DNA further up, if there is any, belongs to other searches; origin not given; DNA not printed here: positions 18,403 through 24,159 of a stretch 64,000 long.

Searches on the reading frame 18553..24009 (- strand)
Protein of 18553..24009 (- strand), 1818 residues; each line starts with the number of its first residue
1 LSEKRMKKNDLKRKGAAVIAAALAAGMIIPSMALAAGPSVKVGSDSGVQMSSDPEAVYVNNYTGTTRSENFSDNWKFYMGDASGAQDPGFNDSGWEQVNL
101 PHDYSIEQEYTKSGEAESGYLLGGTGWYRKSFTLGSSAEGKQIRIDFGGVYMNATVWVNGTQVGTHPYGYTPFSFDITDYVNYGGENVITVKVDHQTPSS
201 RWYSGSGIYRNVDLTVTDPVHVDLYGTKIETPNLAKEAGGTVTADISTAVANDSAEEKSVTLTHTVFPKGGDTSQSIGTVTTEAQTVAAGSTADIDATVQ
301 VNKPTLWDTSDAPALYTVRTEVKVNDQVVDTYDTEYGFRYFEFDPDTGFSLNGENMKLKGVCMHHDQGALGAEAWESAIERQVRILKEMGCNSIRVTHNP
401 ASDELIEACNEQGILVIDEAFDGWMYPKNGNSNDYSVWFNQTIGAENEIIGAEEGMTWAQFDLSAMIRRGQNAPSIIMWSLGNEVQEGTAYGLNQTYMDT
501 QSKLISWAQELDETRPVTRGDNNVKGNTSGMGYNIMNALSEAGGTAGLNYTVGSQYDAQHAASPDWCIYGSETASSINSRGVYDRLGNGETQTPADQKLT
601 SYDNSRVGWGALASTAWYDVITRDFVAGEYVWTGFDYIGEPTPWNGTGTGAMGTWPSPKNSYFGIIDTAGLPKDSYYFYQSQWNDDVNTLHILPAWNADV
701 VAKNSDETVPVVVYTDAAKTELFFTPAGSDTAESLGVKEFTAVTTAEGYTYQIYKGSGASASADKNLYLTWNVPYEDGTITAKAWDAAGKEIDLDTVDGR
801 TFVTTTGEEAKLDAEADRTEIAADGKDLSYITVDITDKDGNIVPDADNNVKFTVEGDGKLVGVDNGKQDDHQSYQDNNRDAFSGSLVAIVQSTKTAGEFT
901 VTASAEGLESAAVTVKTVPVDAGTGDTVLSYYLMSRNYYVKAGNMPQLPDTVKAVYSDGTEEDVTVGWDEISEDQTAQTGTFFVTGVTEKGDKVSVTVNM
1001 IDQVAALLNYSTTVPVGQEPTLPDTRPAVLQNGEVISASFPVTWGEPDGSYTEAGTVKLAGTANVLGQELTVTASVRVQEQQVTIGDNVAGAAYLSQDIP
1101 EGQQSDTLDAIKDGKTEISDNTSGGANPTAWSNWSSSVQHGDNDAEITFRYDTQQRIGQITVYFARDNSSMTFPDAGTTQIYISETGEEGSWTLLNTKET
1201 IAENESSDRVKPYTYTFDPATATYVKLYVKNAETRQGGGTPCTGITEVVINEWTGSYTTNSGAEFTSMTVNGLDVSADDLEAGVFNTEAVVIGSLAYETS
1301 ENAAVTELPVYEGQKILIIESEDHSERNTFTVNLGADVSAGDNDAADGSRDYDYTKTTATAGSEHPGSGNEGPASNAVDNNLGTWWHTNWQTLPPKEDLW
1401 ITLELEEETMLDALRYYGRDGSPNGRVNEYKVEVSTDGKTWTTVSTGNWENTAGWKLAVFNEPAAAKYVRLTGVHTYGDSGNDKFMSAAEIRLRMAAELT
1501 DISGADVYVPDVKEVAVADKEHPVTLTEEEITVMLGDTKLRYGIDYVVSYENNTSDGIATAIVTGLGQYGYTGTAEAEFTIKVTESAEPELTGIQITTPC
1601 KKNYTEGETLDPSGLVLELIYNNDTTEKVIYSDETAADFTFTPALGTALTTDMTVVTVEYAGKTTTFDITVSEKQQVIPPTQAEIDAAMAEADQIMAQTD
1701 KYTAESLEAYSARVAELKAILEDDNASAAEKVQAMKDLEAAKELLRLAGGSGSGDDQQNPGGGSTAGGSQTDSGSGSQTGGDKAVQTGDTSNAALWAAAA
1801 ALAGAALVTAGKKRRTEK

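Call 68: search_protein_families(library=pfam, proteins=[window:18553-24009:-], max_evalue=0.00001)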
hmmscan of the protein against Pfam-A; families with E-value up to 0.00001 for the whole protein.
window:18553-24009:- (1818 aa): 11 families
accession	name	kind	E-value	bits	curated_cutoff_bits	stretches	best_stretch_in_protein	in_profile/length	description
PF18565.7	Glyco_hydro2_C5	-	8.7e-39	132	32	1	812-914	1-103/103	Glycoside hydrolase family 2 C-terminal domain 5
PF00754.31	F5_F8_type_C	-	2.3e-29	102.5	28.2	2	1359-1490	2-126/127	F5/8 type C domain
PF02837.24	Glyco_hydro_2_N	-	2.5e-26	93.1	28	1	70-215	3-166/169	Glycosyl hydrolases family 2, sugar binding domain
PF02836.23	Glyco_hydro_2_C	-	1.8e-23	83.6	21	1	347-528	6-169/302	Glycosyl hydrolases family 2, TIM barrel domain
PF07532.17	Big_4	-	3.1e-19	68.7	22.1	2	940-989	8-57/59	Bacterial Ig-like domain (group 4)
PF22633.2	F5_F8_type_C_2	-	5.7e-16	59.4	27.8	1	1376-1471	1-91/91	NedA-like, galactose-binding domain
PF00703.27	Glyco_hydro_2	-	2.6e-14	54.3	23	1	231-339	9-109/109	Glycosyl hydrolases family 2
PF16355.11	DUF4982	-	5.1e-12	46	23.9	1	707-792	2-60/61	Domain of unknown function (DUF4982)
PF22666.2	Glyco_hydro_2_N2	-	1e-08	35.9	27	1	109-196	33-120/167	Glycosyl hydrolase 2 galactose-binding domain-like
PF13364.12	BetaGal_ABD2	-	1.4e-07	32.6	23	1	90-197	1-110/112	Beta-galactosidase second all-beta domain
PF09134.16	Invasin_D3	-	2.1e-07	31.8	33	1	813-916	6-94/98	Invasin, domain 3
